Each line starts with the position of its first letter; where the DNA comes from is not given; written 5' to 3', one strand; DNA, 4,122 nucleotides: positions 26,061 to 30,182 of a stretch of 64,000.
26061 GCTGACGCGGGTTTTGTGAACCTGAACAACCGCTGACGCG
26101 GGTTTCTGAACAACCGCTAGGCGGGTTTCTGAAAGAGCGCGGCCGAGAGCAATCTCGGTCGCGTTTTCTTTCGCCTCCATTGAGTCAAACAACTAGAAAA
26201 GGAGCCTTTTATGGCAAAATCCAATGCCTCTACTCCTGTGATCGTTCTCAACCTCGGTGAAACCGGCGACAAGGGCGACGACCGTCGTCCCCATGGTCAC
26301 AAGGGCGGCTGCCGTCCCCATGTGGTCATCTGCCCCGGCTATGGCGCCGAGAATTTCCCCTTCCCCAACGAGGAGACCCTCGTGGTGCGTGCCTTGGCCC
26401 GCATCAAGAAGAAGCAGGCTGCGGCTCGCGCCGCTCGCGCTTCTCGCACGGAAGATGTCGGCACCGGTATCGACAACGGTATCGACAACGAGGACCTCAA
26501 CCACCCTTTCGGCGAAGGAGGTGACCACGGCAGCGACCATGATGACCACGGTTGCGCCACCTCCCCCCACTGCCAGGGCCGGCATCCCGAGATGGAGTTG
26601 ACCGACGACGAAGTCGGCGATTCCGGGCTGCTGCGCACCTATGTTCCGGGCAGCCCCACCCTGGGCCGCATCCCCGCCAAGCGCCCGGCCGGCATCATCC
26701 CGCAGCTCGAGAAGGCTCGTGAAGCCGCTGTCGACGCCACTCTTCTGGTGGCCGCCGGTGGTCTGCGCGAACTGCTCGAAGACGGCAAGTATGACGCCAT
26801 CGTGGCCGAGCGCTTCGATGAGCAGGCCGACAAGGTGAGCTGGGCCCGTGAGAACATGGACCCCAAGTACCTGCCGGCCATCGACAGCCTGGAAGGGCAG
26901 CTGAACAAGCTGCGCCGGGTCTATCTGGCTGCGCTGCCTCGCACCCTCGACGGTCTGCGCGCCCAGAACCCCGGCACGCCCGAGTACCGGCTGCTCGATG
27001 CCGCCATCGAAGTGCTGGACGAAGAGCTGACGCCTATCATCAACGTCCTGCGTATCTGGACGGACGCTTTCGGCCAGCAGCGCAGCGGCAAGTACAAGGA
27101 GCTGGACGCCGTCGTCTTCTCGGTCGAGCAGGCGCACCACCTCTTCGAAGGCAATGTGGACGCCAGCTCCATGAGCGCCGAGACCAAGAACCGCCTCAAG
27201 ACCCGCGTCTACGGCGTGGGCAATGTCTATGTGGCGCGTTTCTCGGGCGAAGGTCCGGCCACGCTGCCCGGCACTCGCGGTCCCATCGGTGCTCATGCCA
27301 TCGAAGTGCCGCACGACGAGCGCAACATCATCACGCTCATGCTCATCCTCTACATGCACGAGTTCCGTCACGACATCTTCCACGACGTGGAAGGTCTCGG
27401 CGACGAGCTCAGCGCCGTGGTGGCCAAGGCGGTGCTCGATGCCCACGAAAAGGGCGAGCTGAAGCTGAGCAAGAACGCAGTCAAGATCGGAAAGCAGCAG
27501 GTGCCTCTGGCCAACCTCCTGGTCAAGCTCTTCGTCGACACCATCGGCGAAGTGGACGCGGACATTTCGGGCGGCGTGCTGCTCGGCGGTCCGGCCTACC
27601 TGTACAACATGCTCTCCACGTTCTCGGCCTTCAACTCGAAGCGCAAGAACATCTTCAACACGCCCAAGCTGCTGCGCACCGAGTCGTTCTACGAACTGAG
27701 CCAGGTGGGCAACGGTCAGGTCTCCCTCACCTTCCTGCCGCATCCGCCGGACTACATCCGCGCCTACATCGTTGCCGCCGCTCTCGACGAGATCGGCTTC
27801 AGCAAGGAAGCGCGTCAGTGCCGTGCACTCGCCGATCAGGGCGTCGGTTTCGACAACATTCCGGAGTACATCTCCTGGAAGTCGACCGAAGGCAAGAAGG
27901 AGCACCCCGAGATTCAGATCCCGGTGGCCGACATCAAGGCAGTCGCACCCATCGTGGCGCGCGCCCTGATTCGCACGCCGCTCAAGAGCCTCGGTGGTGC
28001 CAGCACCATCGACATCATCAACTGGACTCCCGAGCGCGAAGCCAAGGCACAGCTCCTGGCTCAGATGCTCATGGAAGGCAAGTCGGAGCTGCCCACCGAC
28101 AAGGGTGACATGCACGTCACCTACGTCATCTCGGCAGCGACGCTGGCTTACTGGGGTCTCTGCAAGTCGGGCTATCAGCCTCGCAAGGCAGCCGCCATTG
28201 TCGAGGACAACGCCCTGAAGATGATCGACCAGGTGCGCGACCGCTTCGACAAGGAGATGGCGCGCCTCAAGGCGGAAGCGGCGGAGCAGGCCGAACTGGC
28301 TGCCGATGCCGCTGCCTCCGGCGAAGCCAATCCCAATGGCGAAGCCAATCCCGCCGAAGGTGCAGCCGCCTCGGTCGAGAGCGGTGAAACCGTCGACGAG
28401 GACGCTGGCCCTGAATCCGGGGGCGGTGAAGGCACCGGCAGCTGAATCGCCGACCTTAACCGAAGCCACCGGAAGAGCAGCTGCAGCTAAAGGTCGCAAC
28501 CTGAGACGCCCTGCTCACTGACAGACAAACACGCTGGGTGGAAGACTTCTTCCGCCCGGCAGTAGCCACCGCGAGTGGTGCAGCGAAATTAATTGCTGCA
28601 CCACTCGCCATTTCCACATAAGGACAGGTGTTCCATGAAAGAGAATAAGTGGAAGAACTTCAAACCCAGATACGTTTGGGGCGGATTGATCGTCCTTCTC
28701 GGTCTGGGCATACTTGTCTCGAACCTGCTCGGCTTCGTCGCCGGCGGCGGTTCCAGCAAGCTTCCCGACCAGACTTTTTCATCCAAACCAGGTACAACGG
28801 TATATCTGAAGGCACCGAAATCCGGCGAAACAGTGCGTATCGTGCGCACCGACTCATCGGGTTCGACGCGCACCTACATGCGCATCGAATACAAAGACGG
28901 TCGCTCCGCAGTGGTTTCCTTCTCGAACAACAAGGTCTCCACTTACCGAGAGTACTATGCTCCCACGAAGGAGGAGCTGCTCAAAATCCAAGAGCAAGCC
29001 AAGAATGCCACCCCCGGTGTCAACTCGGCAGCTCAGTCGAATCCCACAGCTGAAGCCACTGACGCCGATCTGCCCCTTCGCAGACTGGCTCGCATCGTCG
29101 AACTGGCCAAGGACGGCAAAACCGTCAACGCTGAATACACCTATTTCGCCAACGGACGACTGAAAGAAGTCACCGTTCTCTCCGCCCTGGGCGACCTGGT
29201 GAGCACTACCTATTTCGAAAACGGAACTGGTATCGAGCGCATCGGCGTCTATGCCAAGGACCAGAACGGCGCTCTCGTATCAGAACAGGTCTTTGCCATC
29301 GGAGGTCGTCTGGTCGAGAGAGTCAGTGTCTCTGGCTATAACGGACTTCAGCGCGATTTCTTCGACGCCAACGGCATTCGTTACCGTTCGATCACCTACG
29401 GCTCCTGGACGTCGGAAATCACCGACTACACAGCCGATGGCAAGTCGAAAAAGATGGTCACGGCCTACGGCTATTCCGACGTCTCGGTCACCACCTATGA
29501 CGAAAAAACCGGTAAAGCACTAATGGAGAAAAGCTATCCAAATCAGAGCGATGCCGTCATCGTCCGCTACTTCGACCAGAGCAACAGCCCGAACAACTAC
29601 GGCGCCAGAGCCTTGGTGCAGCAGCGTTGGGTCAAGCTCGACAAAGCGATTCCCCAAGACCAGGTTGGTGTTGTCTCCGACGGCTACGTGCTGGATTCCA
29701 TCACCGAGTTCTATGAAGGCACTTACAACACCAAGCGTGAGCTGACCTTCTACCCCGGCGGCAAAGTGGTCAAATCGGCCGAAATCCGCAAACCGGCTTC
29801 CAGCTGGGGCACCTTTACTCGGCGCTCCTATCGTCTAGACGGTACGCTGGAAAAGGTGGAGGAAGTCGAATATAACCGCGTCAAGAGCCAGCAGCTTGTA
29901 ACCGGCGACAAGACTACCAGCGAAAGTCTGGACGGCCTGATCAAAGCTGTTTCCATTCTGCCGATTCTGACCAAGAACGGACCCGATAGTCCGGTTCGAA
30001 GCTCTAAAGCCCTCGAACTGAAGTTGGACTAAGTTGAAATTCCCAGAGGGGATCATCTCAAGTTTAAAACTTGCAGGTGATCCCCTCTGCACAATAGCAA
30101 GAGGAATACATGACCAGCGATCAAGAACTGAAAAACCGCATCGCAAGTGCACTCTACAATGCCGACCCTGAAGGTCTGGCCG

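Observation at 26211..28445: Orphan 744-aa HExxH protein with neprilysin-like spacing to a GExxxD motif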

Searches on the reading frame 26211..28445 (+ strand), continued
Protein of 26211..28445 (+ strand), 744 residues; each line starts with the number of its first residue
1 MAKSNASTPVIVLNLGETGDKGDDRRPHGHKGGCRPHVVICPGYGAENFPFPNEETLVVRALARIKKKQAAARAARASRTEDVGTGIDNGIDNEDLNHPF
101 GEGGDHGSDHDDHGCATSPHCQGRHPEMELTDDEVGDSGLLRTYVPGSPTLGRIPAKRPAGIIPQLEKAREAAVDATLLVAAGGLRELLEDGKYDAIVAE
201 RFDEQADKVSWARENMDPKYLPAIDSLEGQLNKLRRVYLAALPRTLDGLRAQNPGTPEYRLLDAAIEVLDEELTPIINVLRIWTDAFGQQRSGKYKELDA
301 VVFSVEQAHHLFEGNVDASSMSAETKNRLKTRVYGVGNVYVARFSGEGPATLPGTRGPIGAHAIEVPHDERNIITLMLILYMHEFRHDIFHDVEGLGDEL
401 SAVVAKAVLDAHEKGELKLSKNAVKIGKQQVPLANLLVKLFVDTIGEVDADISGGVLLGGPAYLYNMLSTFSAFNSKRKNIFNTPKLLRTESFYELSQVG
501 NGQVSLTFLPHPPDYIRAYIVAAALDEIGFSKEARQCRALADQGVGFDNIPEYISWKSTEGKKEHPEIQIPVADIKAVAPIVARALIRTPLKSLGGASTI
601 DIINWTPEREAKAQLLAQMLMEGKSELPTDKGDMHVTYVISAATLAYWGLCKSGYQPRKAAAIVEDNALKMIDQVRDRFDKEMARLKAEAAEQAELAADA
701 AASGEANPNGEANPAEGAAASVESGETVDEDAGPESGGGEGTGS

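Call 28: search_protein_families(library=pfam, proteins=[P0202, P0204, P0207, P0215, P0226, P0230, P0237, P0241, P0248, P0257], max_evalue=0.01)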
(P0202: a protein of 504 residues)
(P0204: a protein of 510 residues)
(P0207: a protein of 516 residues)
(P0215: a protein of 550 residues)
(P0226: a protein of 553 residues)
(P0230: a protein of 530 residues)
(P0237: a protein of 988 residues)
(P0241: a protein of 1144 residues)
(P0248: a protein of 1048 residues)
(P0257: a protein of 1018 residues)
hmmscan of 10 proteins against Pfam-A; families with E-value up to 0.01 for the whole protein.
P0202 (504 aa): 0 families

P0204 (510 aa): 0 families

P0207 (516 aa): 0 families

P0215 (550 aa): 0 families

P0226 (553 aa): 0 families

P0230 (530 aa): 0 families

P0237 (988 aa): 0 families

P0241 (1144 aa): 1 family
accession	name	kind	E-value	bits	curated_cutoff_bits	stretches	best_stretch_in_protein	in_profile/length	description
PF07498.18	Rho_N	-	0.0002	21.7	24.9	1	730-754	18-42/43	Rho termination factor, N-terminal domain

P0248 (1048 aa): 1 family
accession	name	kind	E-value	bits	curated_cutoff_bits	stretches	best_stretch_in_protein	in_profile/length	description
PF07498.18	Rho_N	-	0.008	16.6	24.9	0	672-697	17-42/43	Rho termination factor, N-terminal domain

P0257 (1018 aa): 0 families
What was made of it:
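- On Peptidase M13 (neprilysin/PepO): None at E <= 0.01 for 10 distant relatives (call 28).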

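Call 34: find_encoding_contigs(protein=P0202, flank=8000, max_places=2)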
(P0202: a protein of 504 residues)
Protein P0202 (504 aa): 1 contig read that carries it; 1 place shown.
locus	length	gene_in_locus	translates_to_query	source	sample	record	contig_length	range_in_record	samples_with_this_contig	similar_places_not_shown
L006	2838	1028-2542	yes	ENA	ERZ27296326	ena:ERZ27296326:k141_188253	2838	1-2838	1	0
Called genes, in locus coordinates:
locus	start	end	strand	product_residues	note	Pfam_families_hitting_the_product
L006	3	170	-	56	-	?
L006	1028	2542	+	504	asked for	-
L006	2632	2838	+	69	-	?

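Call 35: find_encoding_contigs(protein=P0241, flank=8000, max_places=2)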
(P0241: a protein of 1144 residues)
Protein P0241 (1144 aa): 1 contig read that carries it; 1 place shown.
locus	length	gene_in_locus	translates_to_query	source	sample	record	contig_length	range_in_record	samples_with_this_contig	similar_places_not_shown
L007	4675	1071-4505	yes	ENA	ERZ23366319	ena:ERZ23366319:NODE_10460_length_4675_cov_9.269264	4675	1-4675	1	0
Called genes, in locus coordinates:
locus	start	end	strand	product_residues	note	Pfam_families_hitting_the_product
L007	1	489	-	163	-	?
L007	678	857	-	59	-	-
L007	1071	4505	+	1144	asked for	-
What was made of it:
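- Tried and rejected: Contigs for P0202 and P0241 were too short (calls 34, 35).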

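Call 38: find_related_loci(query=A1, collection=genome_contigs, flank=10000)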
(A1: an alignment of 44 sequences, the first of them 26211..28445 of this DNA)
Query A1 (744 aa) in genome_contigs; peptide patterns used: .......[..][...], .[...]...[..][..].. (x = any residue, [..] = any of these).
412 stretches matched a pattern; 56 encode a relative of the query (tblastn E <= 1e-3); 56 distinct loci.
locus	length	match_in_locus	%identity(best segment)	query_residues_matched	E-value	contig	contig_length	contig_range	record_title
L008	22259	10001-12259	94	1-744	0e+0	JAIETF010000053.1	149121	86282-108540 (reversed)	MAG: Candidatus Obscuribacterales bacterium isolate time.spades.CONCOCT.1kb_020 c_000000000026, whole genome shotgun seq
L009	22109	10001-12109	82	1-727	0e+0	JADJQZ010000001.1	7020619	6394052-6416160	MAG: Candidatus Obscuribacter sp. isolate Fred_18-Q3-R57-64_MAXAC.356 tig00000077-10-70086850, whole genome shotgun sequ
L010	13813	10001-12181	61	1-739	0e+0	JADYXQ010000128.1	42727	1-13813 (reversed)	MAG: Candidatus Obscuribacter sp. isolate MP5G1 95 k99_1077865, whole genome shotgun sequence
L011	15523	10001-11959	64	11-680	0e+0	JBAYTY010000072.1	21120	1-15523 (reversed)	MAG: Candidatus Obscuribacterales bacterium isolate SO_2016_LW3_2 scaffold03579_LW162_2016, whole genome shotgun sequenc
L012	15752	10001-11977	63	4-680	0e+0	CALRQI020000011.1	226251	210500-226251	MAG: bacterium Ga0077546 isolate JJ-KV10D3-173-1-m2-bin66 genome assembly, contig: JJ-KV10D3-173-C12, whole genome shotg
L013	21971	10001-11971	63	4-680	0e+0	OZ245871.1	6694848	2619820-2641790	MAG: Candidatus Obscuribacterales bacterium isolate 752a7bee-ce85-476a-9af6-0c8e99acb560 genome assembly, chromosome: 1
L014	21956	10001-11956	62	1-686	0e+0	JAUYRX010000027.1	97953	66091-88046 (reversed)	MAG: Candidatus Melainabacteria bacterium isolate C5_metabat.bin.15 C5_k141_93711, whole genome shotgun sequence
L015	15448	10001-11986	64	4-680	0e+0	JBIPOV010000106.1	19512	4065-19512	MAG: Candidatus Obscuribacteraceae bacterium isolate ME2014-09-24_3300034019_group5_bin156 Rohwer_bin1402_scaffold_1507_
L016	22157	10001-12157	60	11-741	0e+0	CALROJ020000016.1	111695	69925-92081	MAG: bacterium Ga0077546 isolate JJ-K9-75-3-m2-bin56 genome assembly, contig: JJ-K9-75-C33, whole genome shotgun sequenc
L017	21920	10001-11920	62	11-684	0e+0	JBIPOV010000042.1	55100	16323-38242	MAG: Candidatus Obscuribacteraceae bacterium isolate ME2014-09-24_3300034019_group5_bin156 Rohwer_bin1402_scaffold_210_c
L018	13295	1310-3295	62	1-684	0e+0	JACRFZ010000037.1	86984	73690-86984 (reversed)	MAG: Candidatus Melainabacteria bacterium isolate NC_groundwater_1738_Pr3_B-0.1um_53_12 SR-2_scaffold_141_1290861, whole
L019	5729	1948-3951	60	1-682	0e+0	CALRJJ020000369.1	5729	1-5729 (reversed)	MAG: Flavobacterium psychrophilum isolate JJ-JE56-12-1-mx-bin557 genome assembly, contig: JJ-RDS211-73-C1196, whole geno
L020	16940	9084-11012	58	3-680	0e+0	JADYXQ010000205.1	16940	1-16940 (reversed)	MAG: Candidatus Obscuribacter sp. isolate MP5G1 95 k99_1802611, whole genome shotgun sequence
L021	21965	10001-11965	57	3-681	0e+0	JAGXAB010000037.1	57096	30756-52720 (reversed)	MAG: Cyanobacteria bacterium REEB67 contig-150_505, whole genome shotgun sequence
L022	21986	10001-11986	59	25-743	0e+0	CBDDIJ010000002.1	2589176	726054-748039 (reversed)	MAG: Candidatus Obscuribacterales bacterium isolate d5e4265f-a358-4786-9086-93a4549b7058 genome assembly, contig: contig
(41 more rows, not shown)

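Call 54: list_cluster_members(proteins=[P0202, P0215, P0237, P0241, P0146, P0164, P0170, P0180, P0192, P0195])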
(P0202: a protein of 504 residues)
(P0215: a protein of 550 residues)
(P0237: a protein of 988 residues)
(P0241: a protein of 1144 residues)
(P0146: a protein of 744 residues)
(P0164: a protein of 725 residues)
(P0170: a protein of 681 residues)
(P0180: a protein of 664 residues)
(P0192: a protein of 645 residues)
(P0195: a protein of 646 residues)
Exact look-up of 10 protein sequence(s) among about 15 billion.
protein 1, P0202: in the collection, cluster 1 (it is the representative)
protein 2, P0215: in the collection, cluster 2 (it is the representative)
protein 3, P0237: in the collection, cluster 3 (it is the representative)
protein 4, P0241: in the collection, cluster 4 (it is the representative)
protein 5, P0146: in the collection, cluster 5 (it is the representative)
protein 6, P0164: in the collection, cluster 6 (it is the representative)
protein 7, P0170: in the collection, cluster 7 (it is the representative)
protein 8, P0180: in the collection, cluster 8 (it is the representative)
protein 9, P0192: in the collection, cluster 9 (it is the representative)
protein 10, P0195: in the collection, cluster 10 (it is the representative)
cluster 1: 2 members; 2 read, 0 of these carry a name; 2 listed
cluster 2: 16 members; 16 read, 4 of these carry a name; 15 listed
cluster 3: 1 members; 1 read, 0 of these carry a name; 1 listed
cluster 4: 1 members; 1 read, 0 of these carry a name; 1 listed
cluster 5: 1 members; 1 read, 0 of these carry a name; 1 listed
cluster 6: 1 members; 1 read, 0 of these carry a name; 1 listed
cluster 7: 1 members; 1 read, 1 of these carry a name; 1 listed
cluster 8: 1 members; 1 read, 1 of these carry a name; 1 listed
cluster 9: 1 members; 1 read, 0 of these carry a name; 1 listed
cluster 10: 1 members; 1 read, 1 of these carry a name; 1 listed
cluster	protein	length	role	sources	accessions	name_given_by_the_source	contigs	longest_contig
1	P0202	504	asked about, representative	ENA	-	-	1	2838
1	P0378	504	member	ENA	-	-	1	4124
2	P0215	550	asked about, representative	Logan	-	-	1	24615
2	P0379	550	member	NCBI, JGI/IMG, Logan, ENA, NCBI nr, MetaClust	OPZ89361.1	MAG: hypothetical protein BWY75_01192 [bacterium ADurb.Bin425] | \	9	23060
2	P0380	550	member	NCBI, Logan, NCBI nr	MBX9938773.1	MAG: hypothetical protein K2Y32_05940 [Candidatus Obscuribacterales bacterium] | hypothetical protein [Candidatus Obscuribacterales bacterium]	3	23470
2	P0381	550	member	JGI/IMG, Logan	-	hypothetical protein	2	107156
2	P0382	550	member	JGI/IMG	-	hypothetical protein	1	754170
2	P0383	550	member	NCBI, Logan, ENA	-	-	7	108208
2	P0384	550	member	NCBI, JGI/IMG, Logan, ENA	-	-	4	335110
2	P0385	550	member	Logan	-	-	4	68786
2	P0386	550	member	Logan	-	-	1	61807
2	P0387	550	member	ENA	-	-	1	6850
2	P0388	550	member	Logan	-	-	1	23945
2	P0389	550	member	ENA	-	-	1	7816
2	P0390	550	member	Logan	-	-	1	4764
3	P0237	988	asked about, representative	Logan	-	-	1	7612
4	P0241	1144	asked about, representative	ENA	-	-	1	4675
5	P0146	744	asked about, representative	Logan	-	-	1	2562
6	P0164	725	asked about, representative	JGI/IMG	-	-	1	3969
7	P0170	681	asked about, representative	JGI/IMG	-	hypothetical protein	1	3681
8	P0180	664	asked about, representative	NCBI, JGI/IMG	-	hypothetical protein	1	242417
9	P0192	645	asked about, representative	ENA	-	-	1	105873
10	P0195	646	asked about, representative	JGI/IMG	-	hypothetical protein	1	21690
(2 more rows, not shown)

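Call 55: find_encoding_contigs(protein=P0215, flank=7000, max_places=2)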
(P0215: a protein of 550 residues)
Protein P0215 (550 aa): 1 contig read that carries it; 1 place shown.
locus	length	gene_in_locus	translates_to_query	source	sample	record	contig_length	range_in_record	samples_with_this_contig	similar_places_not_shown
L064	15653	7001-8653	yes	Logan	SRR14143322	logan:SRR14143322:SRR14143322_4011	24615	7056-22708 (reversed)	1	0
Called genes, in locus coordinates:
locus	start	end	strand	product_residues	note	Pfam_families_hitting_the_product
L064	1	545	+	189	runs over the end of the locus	-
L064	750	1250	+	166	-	-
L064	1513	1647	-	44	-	-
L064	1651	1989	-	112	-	-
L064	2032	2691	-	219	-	PF01467:CTP_transf_like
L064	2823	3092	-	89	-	-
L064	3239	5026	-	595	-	PF00664:ABC_membrane (faint), PF05992:SbmA_BacA, PF06472:ABC_membrane_2, PF00005:ABC_tran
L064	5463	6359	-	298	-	PF13176:TPR_7 (faint), PF13428:TPR_14 (faint), PF13181:TPR_8 (faint), PF13424:TPR_12 (faint), PF00515:TPR_1 (faint), PF07719:TPR_2 (faint)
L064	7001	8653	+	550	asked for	-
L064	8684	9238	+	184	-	PF03061:4HBT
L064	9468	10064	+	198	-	PF13328:HD_4, PF01966:HD (weak)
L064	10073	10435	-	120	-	-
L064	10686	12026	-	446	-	PF05977:MFS_3, PF07690:MFS_1, PF12832:MFS_1_like, PF07690:MFS_1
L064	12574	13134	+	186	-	-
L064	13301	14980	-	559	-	PF00999:Na_H_Exchanger, PF02254:TrkA_N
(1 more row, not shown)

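Call 56: find_encoding_contigs(protein=P0180, flank=7000, max_places=1)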
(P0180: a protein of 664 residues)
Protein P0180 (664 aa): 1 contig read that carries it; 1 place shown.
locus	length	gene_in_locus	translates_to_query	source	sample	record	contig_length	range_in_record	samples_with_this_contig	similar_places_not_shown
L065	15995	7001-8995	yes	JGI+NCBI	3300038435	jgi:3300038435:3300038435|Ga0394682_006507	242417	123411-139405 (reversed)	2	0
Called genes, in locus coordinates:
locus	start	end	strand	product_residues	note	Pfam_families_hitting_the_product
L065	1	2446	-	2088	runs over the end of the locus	PF20148:DUF6531 (weak), PF05593:RHS_repeat (weak), PF25023:TEN_YD-shell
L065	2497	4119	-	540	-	PF05593:RHS_repeat, PF25390:WD40_RLD, PF00415:RCC1 (faint), PF13540:RCC1_2 (faint), PF25390:WD40_RLD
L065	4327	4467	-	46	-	-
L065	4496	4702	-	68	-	PF15919:HicB_lk_antitox, PF21748:UPF0150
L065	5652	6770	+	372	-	PF01447:Peptidase_M4, PF02868:Peptidase_M4_C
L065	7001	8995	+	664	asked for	-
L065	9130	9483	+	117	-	-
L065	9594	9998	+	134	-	-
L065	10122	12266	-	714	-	PF01564:Spermine_synth, PF13649:Methyltransf_25 (faint), PF13847:Methyltransf_31 (weak)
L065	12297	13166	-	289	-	PF02086:MethyltransfD12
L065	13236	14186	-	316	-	PF00850:Hist_deacetyl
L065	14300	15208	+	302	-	PF02633:Creatininase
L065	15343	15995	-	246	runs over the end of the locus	-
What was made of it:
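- A relative at 22% identity sits directly downstream of an M4 gene in an otherwise different context (call 56).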

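Call 57: find_encoding_contigs(protein=P0192, flank=7000, max_places=1)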
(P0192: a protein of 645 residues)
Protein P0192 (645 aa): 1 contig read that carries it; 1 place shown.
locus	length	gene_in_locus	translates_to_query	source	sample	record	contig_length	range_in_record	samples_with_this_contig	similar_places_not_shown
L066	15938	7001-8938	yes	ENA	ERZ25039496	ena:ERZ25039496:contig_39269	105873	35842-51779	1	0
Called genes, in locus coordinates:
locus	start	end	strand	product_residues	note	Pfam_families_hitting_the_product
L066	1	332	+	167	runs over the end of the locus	-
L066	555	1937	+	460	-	-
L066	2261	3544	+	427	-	PF00392:GntR, PF00155:Aminotran_1_2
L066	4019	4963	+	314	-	-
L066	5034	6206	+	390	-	PF01816:LRV (faint), PF25591:LRV_2 (faint), PF02985:HEAT (faint)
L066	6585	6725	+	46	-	-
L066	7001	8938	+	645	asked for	-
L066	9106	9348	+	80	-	-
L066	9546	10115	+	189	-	-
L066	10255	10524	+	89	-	-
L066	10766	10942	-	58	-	-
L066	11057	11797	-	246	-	-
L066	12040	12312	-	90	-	-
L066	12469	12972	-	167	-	PF01575:MaoC_dehydratas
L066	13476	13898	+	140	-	-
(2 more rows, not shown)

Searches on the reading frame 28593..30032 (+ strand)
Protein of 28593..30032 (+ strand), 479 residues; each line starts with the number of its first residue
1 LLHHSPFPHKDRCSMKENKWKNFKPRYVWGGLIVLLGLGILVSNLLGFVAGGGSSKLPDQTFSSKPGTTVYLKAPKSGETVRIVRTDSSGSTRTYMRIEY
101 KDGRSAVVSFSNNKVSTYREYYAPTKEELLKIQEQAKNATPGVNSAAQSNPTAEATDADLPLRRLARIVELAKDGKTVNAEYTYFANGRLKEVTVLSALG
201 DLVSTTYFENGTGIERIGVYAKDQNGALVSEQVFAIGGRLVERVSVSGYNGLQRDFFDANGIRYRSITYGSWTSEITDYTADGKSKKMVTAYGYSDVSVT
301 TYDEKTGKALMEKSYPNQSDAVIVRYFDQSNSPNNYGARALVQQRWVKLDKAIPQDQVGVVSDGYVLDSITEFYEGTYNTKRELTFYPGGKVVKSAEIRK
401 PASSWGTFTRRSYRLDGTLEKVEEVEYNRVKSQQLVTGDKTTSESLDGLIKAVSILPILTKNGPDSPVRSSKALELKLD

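Call 4: search_protein_families(library=pfam, proteins=[window:28593-30032:+], max_evalue=0.1)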
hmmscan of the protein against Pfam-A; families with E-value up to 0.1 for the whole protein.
window:28593-30032:+ (479 aa): 1 family
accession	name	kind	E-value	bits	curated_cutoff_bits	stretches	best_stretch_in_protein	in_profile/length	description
PF11178.13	DUF2963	-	0.028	14.2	22.6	0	362-393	3-34/52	Protein of unknown function (DUF2963)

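Call 7: search_protein_families(library=ncbifam, proteins=[window:28593-30032:+], max_evalue=0.1)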
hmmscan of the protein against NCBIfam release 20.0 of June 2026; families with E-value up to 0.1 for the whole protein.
window:28593-30032:+ (479 aa): 0 families
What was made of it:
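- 28635..30032 (+): Neighbour: downstream membrane-anchored beta-rich repeat protein. The ORF opens at TTG 28593; the likely start is ATG 28635. No confident family match (calls 4, 7).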

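Call 17: search_protein_families(library=phrogs, proteins=[window:28593-30032:+], max_evalue=0.1)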
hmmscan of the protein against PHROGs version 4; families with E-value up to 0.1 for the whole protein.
window:28593-30032:+ (479 aa): 1 family
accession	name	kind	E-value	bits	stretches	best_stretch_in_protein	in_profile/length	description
phrog_23320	-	unknown function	0.028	15.2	1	288-336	48-96/202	-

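Call 18: search_protein_families(library=padloc, proteins=[window:28593-30032:+], max_evalue=0.1)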
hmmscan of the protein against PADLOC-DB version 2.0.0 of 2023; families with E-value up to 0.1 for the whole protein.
window:28593-30032:+ (479 aa): 0 families
